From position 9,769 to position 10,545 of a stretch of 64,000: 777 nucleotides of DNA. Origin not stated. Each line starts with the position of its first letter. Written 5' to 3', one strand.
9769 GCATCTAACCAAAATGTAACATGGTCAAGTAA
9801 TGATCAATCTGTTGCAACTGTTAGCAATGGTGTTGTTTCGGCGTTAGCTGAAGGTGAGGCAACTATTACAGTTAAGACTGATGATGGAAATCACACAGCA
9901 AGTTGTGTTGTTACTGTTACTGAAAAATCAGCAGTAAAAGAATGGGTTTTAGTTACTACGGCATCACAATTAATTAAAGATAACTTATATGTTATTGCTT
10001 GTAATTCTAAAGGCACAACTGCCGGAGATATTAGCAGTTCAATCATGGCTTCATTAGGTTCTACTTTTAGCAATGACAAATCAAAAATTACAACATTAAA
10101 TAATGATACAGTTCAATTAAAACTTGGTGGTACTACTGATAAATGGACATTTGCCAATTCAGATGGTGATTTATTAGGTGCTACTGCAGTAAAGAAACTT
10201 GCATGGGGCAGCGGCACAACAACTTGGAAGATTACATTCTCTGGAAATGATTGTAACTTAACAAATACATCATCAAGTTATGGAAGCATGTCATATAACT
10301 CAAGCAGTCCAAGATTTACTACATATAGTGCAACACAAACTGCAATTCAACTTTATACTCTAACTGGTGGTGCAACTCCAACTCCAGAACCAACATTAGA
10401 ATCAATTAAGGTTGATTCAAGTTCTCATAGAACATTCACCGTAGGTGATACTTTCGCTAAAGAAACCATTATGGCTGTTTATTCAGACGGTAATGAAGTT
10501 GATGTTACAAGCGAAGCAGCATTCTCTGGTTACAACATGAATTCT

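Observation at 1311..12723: smpB flanked by two ~1800-aa anchored surface enzymes: an Endonuclease-I nuclease and a C11 clostripain-like protease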

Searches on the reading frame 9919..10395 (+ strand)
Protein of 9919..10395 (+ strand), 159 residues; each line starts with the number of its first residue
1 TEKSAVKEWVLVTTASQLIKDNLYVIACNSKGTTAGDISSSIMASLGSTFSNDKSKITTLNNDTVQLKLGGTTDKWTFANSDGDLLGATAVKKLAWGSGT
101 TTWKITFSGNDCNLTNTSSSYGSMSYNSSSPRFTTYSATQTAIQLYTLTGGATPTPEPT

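Call 14: search_protein_families(library=pfam, proteins=[window:9919-10395:+], max_evalue=10)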
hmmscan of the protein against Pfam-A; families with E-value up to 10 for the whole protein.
seq(159 aa): 0 families

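Call 35: search_protein_representatives(alignment_id=A3)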
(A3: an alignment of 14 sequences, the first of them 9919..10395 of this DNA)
Query: 14 sequences, 236 profile positions. Proteins with E-value up to 0.001 (for the whole library): 3873; up to 1e-10: 1795; up to 1e-30: 404. The best 150 are listed.
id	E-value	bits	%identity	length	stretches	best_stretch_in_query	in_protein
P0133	4.7e-145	497.7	-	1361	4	27-187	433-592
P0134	4.0e-113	393.2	-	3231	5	10-181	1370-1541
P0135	1.6e-107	374.8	-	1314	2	17-188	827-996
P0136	9.9e-97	339.5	-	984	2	26-199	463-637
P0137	2.6e-92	325.1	-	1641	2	27-208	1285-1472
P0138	1.4e-85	303.0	-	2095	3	26-190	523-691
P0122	3.8e-83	295.1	-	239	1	26-229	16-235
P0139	3.1e-78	279.0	-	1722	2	14-194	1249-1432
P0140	9.5e-78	277.4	-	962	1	25-228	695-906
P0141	1.1e-77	277.1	-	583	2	25-214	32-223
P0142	4.7e-77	275.1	-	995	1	6-236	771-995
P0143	1.1e-76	273.9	-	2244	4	26-177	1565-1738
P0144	3.0e-75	269.2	-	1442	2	9-197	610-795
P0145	1.4e-74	267.0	-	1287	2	11-203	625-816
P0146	6.5e-73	261.6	-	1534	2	20-210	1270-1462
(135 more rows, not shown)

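Call 36: search_protein_families(library=pfam, proteins=[P0133, P0135, P0136, P0137, P0139, P0140, P0141, P0142], max_evalue=0.0001)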
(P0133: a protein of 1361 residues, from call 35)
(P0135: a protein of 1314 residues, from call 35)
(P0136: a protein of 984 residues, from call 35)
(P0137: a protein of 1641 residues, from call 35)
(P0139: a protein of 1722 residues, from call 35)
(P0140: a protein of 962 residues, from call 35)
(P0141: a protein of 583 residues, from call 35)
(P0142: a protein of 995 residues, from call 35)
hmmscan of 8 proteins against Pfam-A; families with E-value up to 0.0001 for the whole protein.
P0133 (1361 aa): 3 families
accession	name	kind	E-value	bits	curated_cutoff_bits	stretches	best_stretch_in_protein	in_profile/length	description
PF04231.19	Endonuclease_1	-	4.9e-32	112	25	1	68-264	3-235/235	Endonuclease I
PF09479.16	Flg_new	-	9.1e-15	55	27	2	719-790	1-64/65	Listeria-Bacteroides repeat domain (List_Bact_rpt)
PF18998.6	Flg_new_2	-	1.1e-06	29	23.6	0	291-356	13-72/73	Divergent InlB B-repeat domain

P0135 (1314 aa): 2 families
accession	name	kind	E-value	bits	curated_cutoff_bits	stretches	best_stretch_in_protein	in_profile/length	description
PF04231.19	Endonuclease_1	-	3.9e-28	99.2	25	1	110-296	55-235/235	Endonuclease I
PF18998.6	Flg_new_2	-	1.7e-05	25.1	23.6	0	781-803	27-50/73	Divergent InlB B-repeat domain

P0136 (984 aa): 1 family
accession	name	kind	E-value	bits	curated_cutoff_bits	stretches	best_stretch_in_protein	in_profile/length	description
PF04231.19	Endonuclease_1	-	7.6e-28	98.3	25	1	122-303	69-235/235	Endonuclease I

P0137 (1641 aa): 0 families

P0139 (1722 aa): 0 families

P0140 (962 aa): 3 families
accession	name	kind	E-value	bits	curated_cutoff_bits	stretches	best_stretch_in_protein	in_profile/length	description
PF04231.19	Endonuclease_1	-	2e-19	70.7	25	1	82-261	16-233/235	Endonuclease I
PF02368.24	Big_2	-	2.7e-10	40.5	22.8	1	290-356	3-70/79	Bacterial Ig-like domain (group 2)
PF07523.18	Big_3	-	5.2e-07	30.3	21.2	1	379-438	2-57/68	Bacterial Ig-like domain (group 3)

P0141 (583 aa): 0 families

P0142 (995 aa): 2 families
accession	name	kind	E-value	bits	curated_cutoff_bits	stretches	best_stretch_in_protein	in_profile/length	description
PF01640.23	Peptidase_C10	-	8.6e-51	173.4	26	1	167-393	1-194/194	Peptidase C10 family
PF13734.11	Inhibitor_I69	-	8.8e-25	87.5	25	1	24-128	1-98/98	Spi protease inhibitor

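Call 37: predict_structure(alignment_id=A3)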
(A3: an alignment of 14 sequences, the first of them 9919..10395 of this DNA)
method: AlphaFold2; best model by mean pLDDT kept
length: 159 residues; sequences in the alignment: 14
mean_pLDDT: 90.7   pTM: 0.86
mean pLDDT of the five models: 90.7, 89.8, 89.4, 87.2, 86.8
residues with pLDDT >= 90: 124; 70-90: 22; 50-70: 8; < 50: 5
segments of 3 or more residues with pLDDT < 50: 154-158
pLDDT, mean of each block of 10 residues (from residue 1): 76 96 97 95 96 98 98 96 96 94 96 89 90 87 93 49
secondary structure, 60 per line:
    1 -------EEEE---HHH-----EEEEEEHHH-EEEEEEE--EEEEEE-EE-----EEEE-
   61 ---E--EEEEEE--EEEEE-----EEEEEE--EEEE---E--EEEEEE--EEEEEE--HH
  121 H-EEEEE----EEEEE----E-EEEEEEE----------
elements in order: E8-11 E23-28 E33-39 E42-47 E56-59 E67-72 E75-79 E85-90 E93-96 E103-108 E111-116 E123-127 E132-136 E143-149

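Call 41: fold_search(model_id=the predicted structure, library=pdb)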
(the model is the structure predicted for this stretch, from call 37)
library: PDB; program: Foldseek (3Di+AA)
matches with E <= 10: 824; with E <= 0.001: 3
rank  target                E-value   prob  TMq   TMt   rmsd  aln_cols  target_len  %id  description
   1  8hvc_A                4.9e-04  1.00  0.56  0.17   4.4       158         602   14  Crystal structure of lacto-N-biosidase StrLNBase from Streptomyces sp. strain 142, galacto-N-biose complex 1 (released 2023-12-27)
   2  8i0w_2                7.3e-04  1.00  0.62  0.59   3.7       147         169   14  The cryo-EM structure of human C complex (released 2024-07-31)
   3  8hvb                  9.9e-04  1.00  0.56  0.17   4.5       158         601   14  Crystal structure of lacto-N-biosidase StrLNBase from Streptomyces sp. strain 142, lacto-N-biose complex (released 2023-12-27)
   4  5ec5_F                1.7e-03  1.00  0.49  0.30   5.7       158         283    8  Crystal structure of lysenin pore (released 2016-05-18)
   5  5ec5_L                2.3e-03  1.00  0.53  0.33   5.2       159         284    9  Crystal structure of lysenin pore (released 2016-05-18)
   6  5ec5_M                3.4e-03  1.00  0.52  0.31   5.4       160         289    9  Crystal structure of lysenin pore (released 2016-05-18)
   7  4i4q                  3.6e-03  1.00  0.60  0.65   5.1       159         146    8  BEL beta-trefoil apo crystal form 3 (released 2013-04-24)
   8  4i4s_A                3.8e-03  1.00  0.60  0.65   5.2       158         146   11  BEL beta-trefoil complex with lactose (released 2013-04-24)
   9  5ec5_C                4.0e-03  1.00  0.55  0.33   4.8       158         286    9  Crystal structure of lysenin pore (released 2016-05-18)
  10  5ec5_B                4.0e-03  1.00  0.52  0.32   5.5       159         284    9  Crystal structure of lysenin pore (released 2016-05-18)
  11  5ec5_I                4.9e-03  1.00  0.51  0.32   5.6       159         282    9  Crystal structure of lysenin pore (released 2016-05-18)
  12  3zx7                  5.1e-03  1.00  0.51  0.30   5.4       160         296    8  Complex of lysenin with phosphocholine (released 2012-09-19)
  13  4i4o_A                5.4e-03  1.00  0.59  0.63   5.4       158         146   11  BEL beta-trefoil apo crystal form 1 (released 2013-04-24)
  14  3ah1_B                5.7e-03  1.00  0.56  0.34   5.8       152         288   12  HA1 subcomponent of botulinum type C progenitor toxin complexed with N-acetylneuramic acid (released 2010-04-28)
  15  2ila                  6.0e-03  1.00  0.46  0.49   9.7       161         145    9  STRUCTURE OF INTERLEUKIN 1ALPHA AT 2.7-ANGSTROMS RESOLUTION (released 1992-10-15)
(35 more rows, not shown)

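Call 53: search_protein_families(library=pfam, alignment_id=A4, max_evalue=0.00001)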
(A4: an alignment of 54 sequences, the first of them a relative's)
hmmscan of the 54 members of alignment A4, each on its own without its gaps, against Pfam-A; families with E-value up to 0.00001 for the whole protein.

A. member 1, P0140 (962 aa): 3 families
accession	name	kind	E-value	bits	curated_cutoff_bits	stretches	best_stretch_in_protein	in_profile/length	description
PF04231.19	Endonuclease_1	-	2e-19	70.7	25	1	82-261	16-233/235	Endonuclease I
PF02368.24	Big_2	-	2.7e-10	40.5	22.8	1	290-356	3-70/79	Bacterial Ig-like domain (group 2)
PF07523.18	Big_3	-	5.2e-07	30.3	21.2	1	379-438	2-57/68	Bacterial Ig-like domain (group 3)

B. families by the number of members that match (of 54 scanned): 18 families
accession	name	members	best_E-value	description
PF09479.16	Flg_new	14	1.3e-40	Listeria-Bacteroides repeat domain (List_Bact_rpt)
PF13290.12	CHB_HEX_C_1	4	1.9e-90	Chitobiase/beta-hexosaminidase C-terminal domain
PF13287.12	Fn3_assoc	4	3.1e-67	Fn3 associated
PF18998.6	Flg_new_2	4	1.4e-19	Divergent InlB B-repeat domain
PF00041.27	fn3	4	1e-12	Fibronectin type III domain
PF02368.24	Big_2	4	7.8e-11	Bacterial Ig-like domain (group 2)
PF07523.18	Big_3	4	4e-10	Bacterial Ig-like domain (group 3)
PF05547.17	Peptidase_M6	3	1.9e-22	Immune inhibitor A peptidase M6, catalytic domain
PF04231.19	Endonuclease_1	3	2e-19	Endonuclease I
PF01640.23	Peptidase_C10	2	2.4e-52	Peptidase C10 family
PF01223.29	Endonuclease_NS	2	6.3e-38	DNA/RNA non-specific endonuclease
PF13734.11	Inhibitor_I69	2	8.8e-25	Spi protease inhibitor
PF00082.27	Peptidase_S8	1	2.9e-45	Subtilase family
PF16738.10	CBM26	1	2.3e-11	Starch-binding module 26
PF13895.12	Ig_2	1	1.3e-07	Immunoglobulin domain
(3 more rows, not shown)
